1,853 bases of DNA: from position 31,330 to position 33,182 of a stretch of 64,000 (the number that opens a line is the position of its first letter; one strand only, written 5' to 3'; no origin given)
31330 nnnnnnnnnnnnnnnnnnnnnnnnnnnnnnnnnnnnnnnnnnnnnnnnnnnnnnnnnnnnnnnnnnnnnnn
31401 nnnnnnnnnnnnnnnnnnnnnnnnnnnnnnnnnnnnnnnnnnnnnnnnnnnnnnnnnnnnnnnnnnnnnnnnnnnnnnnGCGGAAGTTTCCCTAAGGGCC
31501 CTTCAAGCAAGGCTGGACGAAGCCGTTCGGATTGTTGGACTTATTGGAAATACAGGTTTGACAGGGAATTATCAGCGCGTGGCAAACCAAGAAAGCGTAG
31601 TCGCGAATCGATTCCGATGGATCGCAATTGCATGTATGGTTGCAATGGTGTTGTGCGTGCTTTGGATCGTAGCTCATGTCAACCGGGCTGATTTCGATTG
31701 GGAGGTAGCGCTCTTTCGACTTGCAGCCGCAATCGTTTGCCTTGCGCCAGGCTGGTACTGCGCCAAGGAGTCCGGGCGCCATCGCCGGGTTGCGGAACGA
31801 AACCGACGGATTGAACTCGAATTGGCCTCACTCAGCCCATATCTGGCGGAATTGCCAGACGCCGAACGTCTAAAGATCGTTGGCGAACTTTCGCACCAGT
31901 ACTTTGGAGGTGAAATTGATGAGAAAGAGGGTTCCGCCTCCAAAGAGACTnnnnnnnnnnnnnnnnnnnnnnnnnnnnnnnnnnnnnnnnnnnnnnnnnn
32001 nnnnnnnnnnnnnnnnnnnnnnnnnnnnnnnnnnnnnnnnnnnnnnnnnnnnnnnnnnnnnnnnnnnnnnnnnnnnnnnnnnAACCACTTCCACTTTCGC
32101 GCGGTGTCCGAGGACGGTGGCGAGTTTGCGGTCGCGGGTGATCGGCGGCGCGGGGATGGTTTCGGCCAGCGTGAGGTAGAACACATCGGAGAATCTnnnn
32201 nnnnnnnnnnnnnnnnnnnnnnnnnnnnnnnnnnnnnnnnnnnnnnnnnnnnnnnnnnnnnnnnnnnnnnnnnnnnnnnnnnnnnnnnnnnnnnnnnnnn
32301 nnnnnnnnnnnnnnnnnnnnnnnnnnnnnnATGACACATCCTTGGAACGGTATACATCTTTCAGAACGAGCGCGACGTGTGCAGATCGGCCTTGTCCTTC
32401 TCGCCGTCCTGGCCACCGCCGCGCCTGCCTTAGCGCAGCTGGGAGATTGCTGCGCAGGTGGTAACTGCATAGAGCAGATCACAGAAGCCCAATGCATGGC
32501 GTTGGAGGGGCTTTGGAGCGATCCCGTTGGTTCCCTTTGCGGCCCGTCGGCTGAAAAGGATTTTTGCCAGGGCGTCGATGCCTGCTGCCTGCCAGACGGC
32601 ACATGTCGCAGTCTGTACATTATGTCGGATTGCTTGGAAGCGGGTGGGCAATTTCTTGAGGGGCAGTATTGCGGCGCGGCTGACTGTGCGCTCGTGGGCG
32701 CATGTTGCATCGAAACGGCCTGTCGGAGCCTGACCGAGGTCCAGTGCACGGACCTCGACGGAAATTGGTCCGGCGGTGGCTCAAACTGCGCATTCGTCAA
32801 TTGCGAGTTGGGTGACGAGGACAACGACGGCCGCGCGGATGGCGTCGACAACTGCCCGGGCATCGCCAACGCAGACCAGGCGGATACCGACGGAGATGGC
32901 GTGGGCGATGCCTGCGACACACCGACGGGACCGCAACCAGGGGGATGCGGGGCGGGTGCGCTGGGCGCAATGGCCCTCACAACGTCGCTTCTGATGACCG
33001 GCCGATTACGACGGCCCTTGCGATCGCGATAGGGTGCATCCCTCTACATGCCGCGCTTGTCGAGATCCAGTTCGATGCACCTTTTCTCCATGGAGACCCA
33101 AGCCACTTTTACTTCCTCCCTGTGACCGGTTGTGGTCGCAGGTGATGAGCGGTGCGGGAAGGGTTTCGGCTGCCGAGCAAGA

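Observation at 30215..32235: Apparently lower-GC islet: sigma-54 promoter driving a GcrA-like mini-protein plus a coiled-coil two-TM protein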

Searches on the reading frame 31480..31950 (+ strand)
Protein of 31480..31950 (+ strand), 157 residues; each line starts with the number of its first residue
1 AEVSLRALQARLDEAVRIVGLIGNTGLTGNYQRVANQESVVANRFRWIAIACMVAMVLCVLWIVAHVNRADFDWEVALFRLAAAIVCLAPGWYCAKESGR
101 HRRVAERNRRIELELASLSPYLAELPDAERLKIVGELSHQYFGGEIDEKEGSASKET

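Call 29: search_protein_representatives(alignment_id=A2)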
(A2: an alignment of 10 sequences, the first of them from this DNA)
Query: 10 sequences, 143 profile positions. Proteins with E-value up to 0.001 (for the whole library): 3219; up to 1e-10: 1840; up to 1e-30: 185. The best 150 are listed.
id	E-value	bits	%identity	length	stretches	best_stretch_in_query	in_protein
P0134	5.9e-68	243.4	-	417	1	2-141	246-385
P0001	6.1e-68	243.4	-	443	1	2-142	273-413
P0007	7.2e-67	239.9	-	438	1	2-141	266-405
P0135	3.4e-65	234.4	-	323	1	2-141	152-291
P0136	3.9e-65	234.3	-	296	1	2-141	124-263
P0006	2.1e-61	222.1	-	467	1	1-141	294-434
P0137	6.5e-59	214.1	-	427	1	3-140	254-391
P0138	8.9e-59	213.6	-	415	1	2-140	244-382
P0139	2.5e-58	212.2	-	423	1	2-142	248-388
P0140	3.1e-58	211.9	-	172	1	6-141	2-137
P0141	3.8e-58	211.6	-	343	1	2-139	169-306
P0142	4.4e-56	204.9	-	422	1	3-141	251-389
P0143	8.6e-56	204.0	-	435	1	2-141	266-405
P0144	1.2e-55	203.6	-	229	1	2-139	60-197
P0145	4.0e-55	201.8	-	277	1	1-141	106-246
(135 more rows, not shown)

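Call 59: find_homologous_proteins(query=A5, max_evalue=0.00001)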
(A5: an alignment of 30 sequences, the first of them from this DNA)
Query A5 (30 sequences) (147 aa, profile of the alignment): 31 proteins with E <= 0.00001 among 4483 candidates.
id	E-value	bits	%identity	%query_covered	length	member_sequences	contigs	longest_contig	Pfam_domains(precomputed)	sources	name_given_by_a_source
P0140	5.1e-55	203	47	95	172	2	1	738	-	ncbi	-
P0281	2.1e-54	201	46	95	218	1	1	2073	-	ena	-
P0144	2.7e-53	197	51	99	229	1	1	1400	-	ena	-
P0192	2.2e-52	195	37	94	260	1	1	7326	-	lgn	-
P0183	7.8e-51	190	39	93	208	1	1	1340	-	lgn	-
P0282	1.6e-50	188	38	97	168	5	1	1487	-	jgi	jgi:hypothetical protein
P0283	8.5e-47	176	38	93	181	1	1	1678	-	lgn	-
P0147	1.2e-46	176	55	92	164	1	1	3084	-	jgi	jgi:hypothetical protein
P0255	1.3e-45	173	33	98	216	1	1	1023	-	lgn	-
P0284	3.8e-42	161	41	97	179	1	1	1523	-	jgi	jgi:hypothetical protein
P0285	1.1e-41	160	38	97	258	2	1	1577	-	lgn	-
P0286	6.1e-41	157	38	97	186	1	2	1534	-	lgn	-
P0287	6.6e-39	151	40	95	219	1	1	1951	-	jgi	jgi:uncharacterized membrane protein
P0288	1.9e-38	149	41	76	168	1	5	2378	-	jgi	-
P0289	2.7e-37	146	44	86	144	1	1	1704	-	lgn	-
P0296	4.7e-29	119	37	63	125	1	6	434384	-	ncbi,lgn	-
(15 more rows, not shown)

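Call 61: find_related_loci(query=A2, collection=metagenome_contigs, flank=7000)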
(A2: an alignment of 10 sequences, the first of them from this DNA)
Query A2 (143 aa) in metagenome_contigs; peptide patterns used: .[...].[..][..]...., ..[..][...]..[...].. (x = any residue, [..] = any of these).
47 stretches matched a pattern; 2 encode a relative of the query (tblastn E <= 1e-3); 2 distinct loci.
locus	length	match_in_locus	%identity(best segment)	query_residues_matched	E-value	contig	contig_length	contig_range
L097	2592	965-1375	76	2-138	2e-73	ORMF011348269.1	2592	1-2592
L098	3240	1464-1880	69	2-140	6e-65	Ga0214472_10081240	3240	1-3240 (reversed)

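Call 62: search_dna_similar(query=window:31480-31950:+, collection=plasmids, mode=protein, max_evalue=0.001, max_rows=30)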
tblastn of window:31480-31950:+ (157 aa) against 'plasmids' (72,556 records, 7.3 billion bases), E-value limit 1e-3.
Records with a match: 4; places in all: 4; records where one place covers at least 80% of the query: 2.
Best place of each record, by identity: <60% 4.
By first word of the organism name: Geobacillus 1; Parageobacillus 1; Vibrio 1; Prescottella 1.
By predicted mobility (MOB-suite, as given by PLSDB): non-mobilizable 2; conjugative 2.
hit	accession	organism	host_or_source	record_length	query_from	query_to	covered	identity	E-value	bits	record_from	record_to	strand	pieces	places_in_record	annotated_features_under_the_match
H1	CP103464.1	Geobacillus sp. CX412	-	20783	8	157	96%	23.4%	4e-7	56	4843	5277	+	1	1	record has no annotation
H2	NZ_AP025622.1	Parageobacillus thermoglucosidasius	-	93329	8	145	88%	24.6%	3e-8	58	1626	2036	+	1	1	hypothetical protein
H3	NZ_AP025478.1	Vibrio crassostreae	-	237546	21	144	79%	24.2%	1e-8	60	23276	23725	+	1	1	hypothetical protein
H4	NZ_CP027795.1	Prescottella equi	tissue,soil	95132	14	132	76%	23.5%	4e-4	47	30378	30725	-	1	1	hypothetical protein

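Call 65: get_annotated_region(hit=H3, flank=7000)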
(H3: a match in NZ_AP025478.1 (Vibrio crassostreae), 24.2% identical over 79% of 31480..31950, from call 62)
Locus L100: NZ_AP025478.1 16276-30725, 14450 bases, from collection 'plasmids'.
description: Vibrio crassostreae strain LMG 22240 plasmid p1, complete sequence
organism: Vibrio crassostreae (NCBI taxid 246167)
taxonomy: Bacteria; Pseudomonadota; Gammaproteobacteria; Vibrionales; Vibrionaceae; Vibrio; Vibrio crassostreae
host: -; source: -; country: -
typing (MOB-suite, as given by PLSDB): conjugative; replicon rep_cluster_1317; relaxase MOBF; mating-pair formation MPF_F
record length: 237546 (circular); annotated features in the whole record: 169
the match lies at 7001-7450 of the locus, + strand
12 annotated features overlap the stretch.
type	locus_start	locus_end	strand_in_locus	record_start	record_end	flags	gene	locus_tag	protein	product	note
CDS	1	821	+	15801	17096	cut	-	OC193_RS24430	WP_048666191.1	tyrosine-type recombinase/integrase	GO:0015074 - DNA integration [Evidence IEA]; GO:0006310 - DNA recombination [Evidence IEA]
CDS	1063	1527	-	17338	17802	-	-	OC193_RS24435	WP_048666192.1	hypothetical protein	-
CDS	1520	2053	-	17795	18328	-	-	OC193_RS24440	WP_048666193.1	type II toxin-antitoxin system MqsA family antitoxin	-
CDS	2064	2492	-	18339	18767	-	-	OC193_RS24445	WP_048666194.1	hypothetical protein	-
CDS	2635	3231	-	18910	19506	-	-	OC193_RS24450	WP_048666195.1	tyrosine-type recombinase/integrase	GO:0015074 - DNA integration [Evidence IEA]; GO:0006310 - DNA recombination [Evidence IEA]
CDS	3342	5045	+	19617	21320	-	-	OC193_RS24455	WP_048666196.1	class I SAM-dependent DNA methyltransferase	-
CDS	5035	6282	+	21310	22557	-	-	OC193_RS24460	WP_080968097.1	restriction endonuclease subunit S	GO:0006304 - DNA modification [Evidence IEA]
CDS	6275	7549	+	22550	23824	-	-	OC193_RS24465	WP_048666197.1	hypothetical protein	-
CDS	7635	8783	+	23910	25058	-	-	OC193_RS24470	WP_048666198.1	DUF4268 domain-containing protein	-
CDS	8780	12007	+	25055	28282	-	-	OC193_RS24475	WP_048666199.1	type I restriction endonuclease subunit R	-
CDS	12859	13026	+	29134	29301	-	darA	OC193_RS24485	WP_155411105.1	darobactin family peptide antibiotic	-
CDS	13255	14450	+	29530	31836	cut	darB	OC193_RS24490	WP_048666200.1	darobactin export ABC transporter permease subunit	-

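Call 66: get_annotated_region(hit=H2, flank=6000)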
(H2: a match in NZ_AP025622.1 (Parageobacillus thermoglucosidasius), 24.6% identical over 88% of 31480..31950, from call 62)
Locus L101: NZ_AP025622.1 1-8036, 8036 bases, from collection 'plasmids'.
description: Parageobacillus thermoglucosidasius strain BH4-1 plasmid pPthBH4-1, complete sequence
organism: Parageobacillus thermoglucosidasius (NCBI taxid 1426)
taxonomy: Bacteria; Bacillota; Bacilli; Bacillales; Bacillaceae; Parageobacillus; Parageobacillus thermoglucosidasius
host: -; source: -; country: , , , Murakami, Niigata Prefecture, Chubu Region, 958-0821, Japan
typing (MOB-suite, as given by PLSDB): non-mobilizable
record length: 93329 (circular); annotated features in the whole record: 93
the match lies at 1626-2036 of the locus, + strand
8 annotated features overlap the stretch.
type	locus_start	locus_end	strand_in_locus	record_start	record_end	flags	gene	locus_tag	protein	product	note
CDS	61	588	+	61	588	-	-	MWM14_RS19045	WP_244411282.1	IS630 family transposase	-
CDS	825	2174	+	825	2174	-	-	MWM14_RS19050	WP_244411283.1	hypothetical protein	-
CDS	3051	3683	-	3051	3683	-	-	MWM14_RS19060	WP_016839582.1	LysE family transporter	GO:0006865 - amino acid transport [Evidence IEA]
CDS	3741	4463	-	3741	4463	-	-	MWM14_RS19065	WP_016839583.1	YqcI/YcgG family protein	-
CDS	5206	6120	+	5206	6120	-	-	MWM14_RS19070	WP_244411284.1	tyrosine-type recombinase/integrase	GO:0015074 - DNA integration [Evidence IEA]; GO:0006310 - DNA recombination [Evidence IEA]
CDS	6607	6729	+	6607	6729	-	-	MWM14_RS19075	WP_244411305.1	hypothetical protein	-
CDS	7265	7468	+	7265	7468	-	-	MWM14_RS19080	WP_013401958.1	hypothetical protein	-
CDS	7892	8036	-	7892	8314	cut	-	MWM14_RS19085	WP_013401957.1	type II toxin-antitoxin system death-on-curing family toxin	-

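Call 68: search_dna_similar(query=window:31480-31950:+, collection=phages, mode=protein, max_evalue=0.001, max_rows=20)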
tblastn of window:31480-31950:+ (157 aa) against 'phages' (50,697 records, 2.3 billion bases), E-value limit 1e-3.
Records with a match: 4; places in all: 4; records where one place covers at least 80% of the query: 1.
Best place of each record, by identity: <60% 4.
By first word of the organism name: Vibrio 3; Microcystis 1.
By host as written in the record: Microcystis aeruginosa 1; Vibrio cyclitrophicus 10N.286.54.F4 1; Vibrio cyclitrophicus 10N.286.55.C3 1; Vibrio cyclitrophicus 10N.286.45.F8 1.
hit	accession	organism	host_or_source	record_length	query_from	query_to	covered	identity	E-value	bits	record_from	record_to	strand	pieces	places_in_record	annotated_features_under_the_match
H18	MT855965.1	Microcystis phage vB_MaeS-yong1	Microcystis aeruginosa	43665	6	144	89%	25.0%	1e-8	58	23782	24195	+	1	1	apolipoprotein A-I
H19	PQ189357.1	Vibrio phage 10N.286.54.F4_PE002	Vibrio cyclitrophicus 10N.286.54.F4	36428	35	143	69%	25.8%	4e-4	45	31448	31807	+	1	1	hypothetical protein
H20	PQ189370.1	Vibrio phage 10N.286.55.C3_PE002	Vibrio cyclitrophicus 10N.286.55.C3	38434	35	143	69%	25.8%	4e-4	45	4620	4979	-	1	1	hypothetical protein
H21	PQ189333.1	Vibrio phage 10N.286.45.F8_PE002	Vibrio cyclitrophicus 10N.286.45.F8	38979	76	143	43%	36.8%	4e-5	48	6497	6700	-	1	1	hypothetical protein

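Call 71: get_annotated_region(hit=H18, flank=5000)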
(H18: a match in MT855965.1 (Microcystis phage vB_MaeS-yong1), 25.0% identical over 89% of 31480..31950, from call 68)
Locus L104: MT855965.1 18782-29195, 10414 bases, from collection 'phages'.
description: Microcystis phage vB_MaeS-yong1, complete genome.
organism: Microcystis phage vB_MaeS-yong1 (NCBI taxid 2762278)
taxonomy: Viruses; Duplodnaviria; Heunggongvirae; Uroviricota; Caudoviricetes
host: Microcystis aeruginosa; source: -; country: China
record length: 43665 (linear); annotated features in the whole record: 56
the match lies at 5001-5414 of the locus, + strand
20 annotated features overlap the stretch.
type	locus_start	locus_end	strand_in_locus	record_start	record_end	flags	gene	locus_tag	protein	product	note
CDS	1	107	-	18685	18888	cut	-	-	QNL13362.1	tripartite ATP-independent periplasmic transporter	-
CDS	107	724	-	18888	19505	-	-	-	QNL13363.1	site-specific recombinase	site-specific recombinase XerD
CDS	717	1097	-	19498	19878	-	-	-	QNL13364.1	hypothetical protein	-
CDS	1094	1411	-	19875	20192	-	-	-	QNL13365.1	hypothetical protein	-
CDS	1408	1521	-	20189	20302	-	-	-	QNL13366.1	hypothetical protein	-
CDS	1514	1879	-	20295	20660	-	-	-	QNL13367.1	hypothetical protein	-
CDS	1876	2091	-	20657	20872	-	-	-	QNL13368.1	tryptophan RNA-binding inhibitory protein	-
CDS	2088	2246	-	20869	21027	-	-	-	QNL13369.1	gas vesicle protein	GvpD gas vesicle protein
CDS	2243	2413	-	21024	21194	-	-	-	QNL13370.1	hypothetical protein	-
CDS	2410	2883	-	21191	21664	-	-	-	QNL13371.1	regulatory protein CII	regulatory protein CII (CP76)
CDS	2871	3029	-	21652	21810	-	-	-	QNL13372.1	hypothetical protein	-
CDS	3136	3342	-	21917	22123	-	-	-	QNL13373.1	DNA-binding-regulatory protein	-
CDS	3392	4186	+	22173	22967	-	-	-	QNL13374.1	putative transposon-related DNA-binding protein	-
CDS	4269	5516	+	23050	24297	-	-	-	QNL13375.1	apolipoprotein A-I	-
CDS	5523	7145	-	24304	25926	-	-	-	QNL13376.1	DNA invertase Pin-like site-specific DNA recombinase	-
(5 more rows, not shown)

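Call 87: search_protein_families(library=pfam, proteins=[L100:6275-7549:+, L104:4269-5516:+], max_evalue=0.05)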
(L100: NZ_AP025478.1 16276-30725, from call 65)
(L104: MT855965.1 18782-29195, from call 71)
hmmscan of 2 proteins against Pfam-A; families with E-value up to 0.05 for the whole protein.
L100:6275-7549:+ (424 aa): 5 families
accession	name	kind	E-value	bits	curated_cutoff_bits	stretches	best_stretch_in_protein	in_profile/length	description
PF04632.18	FUSC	-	0.0071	15.5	30.9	1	132-286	231-371/660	Fusaric acid resistance protein family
PF18595.6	Nuf2_DHR10-like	-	0.012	16.1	28.4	1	133-194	56-113/117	Nuf2, DHR10-like domain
PF01576.24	Myosin_tail_1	-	0.024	12.9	38.1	1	124-243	219-332/1081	Myosin tail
PF02601.20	Exonuc_VII_L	-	0.035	14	35.9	1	126-261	154-287/315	Exonuclease VII, large subunit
PF21528.2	CC2D1A-B_DM14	-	0.044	14.3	24.6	0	342-372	10-40/56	Coiled-coil and C2 domain-containing protein 1, DM14 domain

L104:4269-5516:+ (415 aa): 3 families
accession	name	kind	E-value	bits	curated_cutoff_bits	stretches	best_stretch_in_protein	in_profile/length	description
PF20667.3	Sec10_N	-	0.006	17.1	27.4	1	137-199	14-75/118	Exocyst complex component Sec10, N-terminal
PF14159.11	CAAD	-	0.037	14.3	30.7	0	282-338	9-65/85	CAAD domains of cyanobacterial aminoacyl-tRNA synthetase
PF18181.6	SLATT_1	-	0.038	14.5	26.3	1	271-380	14-115/122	SMODS and SLOG-associating 2TM effector domain 1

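Call 90: search_protein_families(library=pfam, alignment_id=A5, max_evalue=1)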
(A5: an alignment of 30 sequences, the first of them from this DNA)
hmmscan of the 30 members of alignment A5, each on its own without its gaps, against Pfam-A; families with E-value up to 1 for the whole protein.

A. member 1, seq(147 aa): 3 families
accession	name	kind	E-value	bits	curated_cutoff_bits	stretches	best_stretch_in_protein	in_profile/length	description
PF13194.11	DUF4010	-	0.01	16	30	1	17-101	31-114/210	Domain of unknown function (DUF4010)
PF09850.14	DotU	-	0.091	12.8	27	1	2-63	141-203/205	Type VI secretion system protein DotU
PF20990.2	DUF2207_C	-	0.13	12.4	33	1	32-129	128-217/247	Predicted membrane protein (DUF2207) C-terminal domain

B. families by the number of members that match (of 30 scanned): 84 families (the first 25 are shown)
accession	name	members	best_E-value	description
PF18181.6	SLATT_1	9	8.1e-05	SMODS and SLOG-associating 2TM effector domain 1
PF20990.2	DUF2207_C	8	0.0061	Predicted membrane protein (DUF2207) C-terminal domain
PF18186.6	SLATT_4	3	0.00075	SMODS and SLOG-associating 2TM effector domain family 4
PF24838.2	8xMP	3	0.0031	Octameric membrane protein family (8xMP)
PF20136.4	DUF6526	3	0.0076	Family of unknown function (DUF6526)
PF25587.1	Rv2743c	3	0.067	Rv2743c family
PF13194.11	DUF4010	2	0.01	Domain of unknown function (DUF4010)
PF18160.6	SLATT_5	2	0.013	SMODS and SLOG-associating 2TM effector domain family 5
PF09925.14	DUF2157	2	0.014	Predicted membrane protein (DUF2157)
PF10140.15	YukC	2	0.016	WXG100 protein secretion system (Wss), protein YukC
PF04024.17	PspC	2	0.017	PspC domain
PF07690.21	MFS_1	2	0.018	Major Facilitator Superfamily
PF14015.11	DUF4231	2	0.026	Protein of unknown function (DUF4231)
PF19744.4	DUF6232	2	0.031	Family of unknown function (DUF6232)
PF10066.14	DUF2304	2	0.074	Uncharacterized conserved protein (DUF2304)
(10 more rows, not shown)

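Call 99: search_protein_families(library=phrogs, proteins=[L104:4269-5516:+, L100:6275-7549:+], max_evalue=0.01)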
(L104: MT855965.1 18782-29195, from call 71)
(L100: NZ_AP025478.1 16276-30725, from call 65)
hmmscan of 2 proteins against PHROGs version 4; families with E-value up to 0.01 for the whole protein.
L104:4269-5516:+ (415 aa): 1 family
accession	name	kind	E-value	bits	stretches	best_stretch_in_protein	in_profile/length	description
phrog_29215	-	unknown function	5.6e-10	39.9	1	167-405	190-424/473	-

L100:6275-7549:+ (424 aa): 0 families

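Call 102: find_encoding_contigs(protein=P0296, flank=5000, max_places=2)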
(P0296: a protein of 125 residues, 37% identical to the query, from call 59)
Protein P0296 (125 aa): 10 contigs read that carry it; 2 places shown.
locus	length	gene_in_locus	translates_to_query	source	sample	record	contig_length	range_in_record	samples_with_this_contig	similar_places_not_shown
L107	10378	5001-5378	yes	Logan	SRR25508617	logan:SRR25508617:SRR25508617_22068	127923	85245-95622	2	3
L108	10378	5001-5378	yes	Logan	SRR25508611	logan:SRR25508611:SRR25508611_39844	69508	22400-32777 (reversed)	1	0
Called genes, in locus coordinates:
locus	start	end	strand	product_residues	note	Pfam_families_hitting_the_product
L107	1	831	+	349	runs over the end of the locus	PF00561:Abhydrolase_1, PF12146:Hydrolase_4 (weak), PF12697:Abhydrolase_6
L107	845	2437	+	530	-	PF00070:Pyr_redox (faint), PF01494:FAD_binding_3, PF13450:NAD_binding_8 (weak)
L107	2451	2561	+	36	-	-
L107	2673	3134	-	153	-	PF02687:FtsX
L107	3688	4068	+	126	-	-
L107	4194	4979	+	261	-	-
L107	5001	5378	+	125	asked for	-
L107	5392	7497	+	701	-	PF12161:HsdM_N, PF02384:N6_Mtase, PF05175:MTS (weak), PF07669:Eco57I (faint)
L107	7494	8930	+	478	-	PF01420:Methylase_S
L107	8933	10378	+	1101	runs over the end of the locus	PF04313:HSDR_N, PF04851:ResIII, PF18766:SWI2_SNF2, PF22679:T1R_D3-like, PF11867:T1RH-like_C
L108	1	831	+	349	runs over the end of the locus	PF00561:Abhydrolase_1, PF12146:Hydrolase_4 (weak), PF12697:Abhydrolase_6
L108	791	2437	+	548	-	PF07992:Pyr_redox_2 (faint), PF00070:Pyr_redox (faint), PF01494:FAD_binding_3, PF13450:NAD_binding_8 (weak)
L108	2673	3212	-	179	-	PF02687:FtsX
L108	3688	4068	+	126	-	-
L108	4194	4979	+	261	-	-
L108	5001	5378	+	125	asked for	-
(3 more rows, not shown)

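Call 120: search_dna_similar(query=L100:6275-7549:+, collection=plasmids, mode=protein, max_evalue=0.000001, max_rows=40)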
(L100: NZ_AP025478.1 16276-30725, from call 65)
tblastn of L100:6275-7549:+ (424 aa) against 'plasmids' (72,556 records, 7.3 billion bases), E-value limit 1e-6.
Records with a match: 2; places in all: 2; records where one place covers at least 80% of the query: 1.
Best place of each record, by identity: >=99% 1; <60% 1.
By first word of the organism name: Vibrio 1; Parageobacillus 1.
By predicted mobility (MOB-suite, as given by PLSDB): conjugative 1; non-mobilizable 1.
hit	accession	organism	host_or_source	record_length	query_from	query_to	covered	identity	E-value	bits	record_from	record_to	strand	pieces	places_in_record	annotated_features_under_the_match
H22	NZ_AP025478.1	Vibrio crassostreae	-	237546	1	424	100%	100.0%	0e+0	797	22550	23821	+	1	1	hypothetical protein | restriction endonuclease subunit S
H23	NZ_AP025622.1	Parageobacillus thermoglucosidasius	-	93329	191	423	55%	23.0%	2e-8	64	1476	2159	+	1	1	hypothetical protein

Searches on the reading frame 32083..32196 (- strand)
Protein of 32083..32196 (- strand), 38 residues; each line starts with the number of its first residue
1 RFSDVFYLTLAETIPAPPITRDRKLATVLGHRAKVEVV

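Call 87: search_protein_families(library=pfam, proteins=[window:32083-32196:-], max_evalue=0.05)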
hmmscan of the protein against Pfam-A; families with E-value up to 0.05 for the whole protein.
seq(38 aa): 0 families

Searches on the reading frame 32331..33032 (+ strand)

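Call 5: search_protein_families(library=pfam, proteins=[window:32331-33032:+], max_evalue=1)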
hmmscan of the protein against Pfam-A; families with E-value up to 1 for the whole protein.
window:32331-33032:+ (233 aa): 1 family
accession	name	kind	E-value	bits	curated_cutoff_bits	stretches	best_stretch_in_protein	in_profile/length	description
PF02412.23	TSP_3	-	0.00014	21.9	25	2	161-183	14-36/36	Thrombospondin type 3 repeat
